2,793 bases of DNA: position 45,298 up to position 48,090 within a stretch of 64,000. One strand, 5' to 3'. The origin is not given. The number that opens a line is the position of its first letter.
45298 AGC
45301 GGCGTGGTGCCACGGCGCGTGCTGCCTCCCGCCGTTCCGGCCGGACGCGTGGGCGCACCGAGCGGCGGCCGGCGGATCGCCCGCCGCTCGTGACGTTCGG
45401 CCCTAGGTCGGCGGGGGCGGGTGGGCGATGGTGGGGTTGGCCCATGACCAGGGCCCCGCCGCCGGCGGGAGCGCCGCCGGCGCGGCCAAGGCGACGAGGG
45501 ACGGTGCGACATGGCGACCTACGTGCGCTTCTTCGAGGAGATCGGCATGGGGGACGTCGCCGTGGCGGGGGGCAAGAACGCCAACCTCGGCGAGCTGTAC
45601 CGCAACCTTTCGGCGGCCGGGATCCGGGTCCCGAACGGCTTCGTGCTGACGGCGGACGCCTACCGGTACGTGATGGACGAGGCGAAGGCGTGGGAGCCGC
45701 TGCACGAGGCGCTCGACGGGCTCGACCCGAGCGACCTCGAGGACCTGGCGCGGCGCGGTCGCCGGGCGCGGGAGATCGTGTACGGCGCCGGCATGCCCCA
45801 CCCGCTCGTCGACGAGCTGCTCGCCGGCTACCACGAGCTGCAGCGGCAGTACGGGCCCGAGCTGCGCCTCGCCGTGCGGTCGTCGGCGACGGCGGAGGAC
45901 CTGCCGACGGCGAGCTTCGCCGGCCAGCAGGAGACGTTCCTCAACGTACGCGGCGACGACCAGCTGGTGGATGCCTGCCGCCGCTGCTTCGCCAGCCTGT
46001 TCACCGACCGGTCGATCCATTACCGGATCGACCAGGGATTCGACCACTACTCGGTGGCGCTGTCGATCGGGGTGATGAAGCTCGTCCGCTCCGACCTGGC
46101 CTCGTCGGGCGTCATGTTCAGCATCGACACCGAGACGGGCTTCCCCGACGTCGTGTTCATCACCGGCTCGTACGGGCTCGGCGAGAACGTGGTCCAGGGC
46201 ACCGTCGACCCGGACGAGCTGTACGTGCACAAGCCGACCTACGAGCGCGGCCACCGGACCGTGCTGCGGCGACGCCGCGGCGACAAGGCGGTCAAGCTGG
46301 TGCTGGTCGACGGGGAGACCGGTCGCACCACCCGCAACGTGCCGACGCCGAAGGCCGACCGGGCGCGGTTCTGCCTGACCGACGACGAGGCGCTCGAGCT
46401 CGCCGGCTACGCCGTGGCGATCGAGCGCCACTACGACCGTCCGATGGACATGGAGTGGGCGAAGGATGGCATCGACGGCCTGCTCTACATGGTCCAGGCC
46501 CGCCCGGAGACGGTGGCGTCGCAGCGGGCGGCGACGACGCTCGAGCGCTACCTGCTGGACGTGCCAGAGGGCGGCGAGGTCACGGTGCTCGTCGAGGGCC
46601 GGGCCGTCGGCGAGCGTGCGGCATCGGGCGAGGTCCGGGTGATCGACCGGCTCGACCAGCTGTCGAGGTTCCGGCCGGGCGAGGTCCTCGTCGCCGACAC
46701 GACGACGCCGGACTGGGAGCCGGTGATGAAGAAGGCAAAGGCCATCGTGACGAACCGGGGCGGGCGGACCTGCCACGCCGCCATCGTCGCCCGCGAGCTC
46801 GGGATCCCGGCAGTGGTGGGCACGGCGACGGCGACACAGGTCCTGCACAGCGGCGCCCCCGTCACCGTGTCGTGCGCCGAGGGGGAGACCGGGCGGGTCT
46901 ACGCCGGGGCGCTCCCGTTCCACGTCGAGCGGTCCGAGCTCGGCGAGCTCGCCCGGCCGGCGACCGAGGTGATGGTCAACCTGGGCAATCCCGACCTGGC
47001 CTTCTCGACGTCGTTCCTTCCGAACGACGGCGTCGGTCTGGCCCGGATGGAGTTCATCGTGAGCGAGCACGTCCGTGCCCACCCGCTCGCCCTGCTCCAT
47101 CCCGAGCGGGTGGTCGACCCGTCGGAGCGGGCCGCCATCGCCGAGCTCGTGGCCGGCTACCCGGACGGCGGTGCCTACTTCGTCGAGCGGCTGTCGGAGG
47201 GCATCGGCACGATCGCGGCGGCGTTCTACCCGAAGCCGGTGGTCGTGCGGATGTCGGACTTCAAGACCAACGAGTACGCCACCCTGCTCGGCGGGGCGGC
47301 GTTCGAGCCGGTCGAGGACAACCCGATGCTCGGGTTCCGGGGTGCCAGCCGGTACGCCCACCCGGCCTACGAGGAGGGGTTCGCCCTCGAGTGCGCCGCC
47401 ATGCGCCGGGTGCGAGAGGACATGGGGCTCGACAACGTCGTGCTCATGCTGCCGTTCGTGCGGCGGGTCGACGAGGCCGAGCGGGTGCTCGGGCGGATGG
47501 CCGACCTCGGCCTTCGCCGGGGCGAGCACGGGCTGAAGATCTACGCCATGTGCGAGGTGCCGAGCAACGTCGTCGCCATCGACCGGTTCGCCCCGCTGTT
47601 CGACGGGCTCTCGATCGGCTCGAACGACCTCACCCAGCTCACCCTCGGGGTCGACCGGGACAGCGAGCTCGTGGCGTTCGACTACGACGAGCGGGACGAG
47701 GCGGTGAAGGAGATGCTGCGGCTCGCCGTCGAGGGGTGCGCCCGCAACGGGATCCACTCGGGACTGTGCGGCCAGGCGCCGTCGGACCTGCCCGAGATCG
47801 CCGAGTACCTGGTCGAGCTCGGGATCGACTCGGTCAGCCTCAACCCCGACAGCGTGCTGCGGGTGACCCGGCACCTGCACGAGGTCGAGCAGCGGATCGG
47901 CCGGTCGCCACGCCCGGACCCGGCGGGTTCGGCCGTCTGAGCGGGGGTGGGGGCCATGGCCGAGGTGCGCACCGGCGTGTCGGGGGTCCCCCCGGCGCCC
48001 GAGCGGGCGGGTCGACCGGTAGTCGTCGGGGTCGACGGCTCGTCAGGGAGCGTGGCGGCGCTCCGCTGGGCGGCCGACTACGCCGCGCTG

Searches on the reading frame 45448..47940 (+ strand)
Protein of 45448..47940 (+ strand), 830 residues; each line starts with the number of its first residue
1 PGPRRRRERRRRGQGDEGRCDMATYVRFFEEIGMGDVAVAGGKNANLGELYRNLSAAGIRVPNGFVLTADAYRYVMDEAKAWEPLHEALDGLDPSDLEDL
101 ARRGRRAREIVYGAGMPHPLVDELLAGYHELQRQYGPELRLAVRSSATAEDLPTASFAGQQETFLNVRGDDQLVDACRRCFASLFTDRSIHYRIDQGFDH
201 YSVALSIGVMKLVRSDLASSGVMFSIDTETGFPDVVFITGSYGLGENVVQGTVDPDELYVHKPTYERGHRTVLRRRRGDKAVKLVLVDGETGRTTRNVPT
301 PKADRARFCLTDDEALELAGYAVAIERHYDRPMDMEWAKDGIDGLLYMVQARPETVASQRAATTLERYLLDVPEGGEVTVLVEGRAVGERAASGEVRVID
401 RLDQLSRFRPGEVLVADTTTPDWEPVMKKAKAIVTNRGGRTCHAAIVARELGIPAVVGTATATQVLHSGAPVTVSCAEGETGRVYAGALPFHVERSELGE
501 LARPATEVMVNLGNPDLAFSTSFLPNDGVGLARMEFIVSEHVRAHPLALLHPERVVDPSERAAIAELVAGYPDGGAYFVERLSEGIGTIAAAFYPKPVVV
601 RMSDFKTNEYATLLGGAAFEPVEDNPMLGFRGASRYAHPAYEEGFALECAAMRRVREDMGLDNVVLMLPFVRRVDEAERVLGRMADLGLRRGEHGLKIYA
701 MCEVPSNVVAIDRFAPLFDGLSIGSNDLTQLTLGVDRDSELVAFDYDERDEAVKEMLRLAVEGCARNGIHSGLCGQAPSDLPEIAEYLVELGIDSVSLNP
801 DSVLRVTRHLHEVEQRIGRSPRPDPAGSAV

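Call 78: search_protein_families(library=pfam, proteins=[window:45448-47940:+], max_evalue=0.0001)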
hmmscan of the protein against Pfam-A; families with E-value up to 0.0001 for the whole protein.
window:45448-47940:+ (830 aa): 3 families
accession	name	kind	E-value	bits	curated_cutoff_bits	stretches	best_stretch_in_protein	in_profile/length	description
PF01326.24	PPDK_N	-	4.4e-114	381.6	27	1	39-363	3-318/328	Pyruvate phosphate dikinase, AMP/ATP-binding domain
PF02896.24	PEP-utilizers_C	-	4.4e-54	184.1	22.8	1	505-813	19-291/293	PEP-utilising enzyme, PEP-binding domain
PF00391.29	PEP-utilizers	-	1.1e-27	95.9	23.1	1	408-479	1-72/72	PEP-utilising enzyme, mobile domain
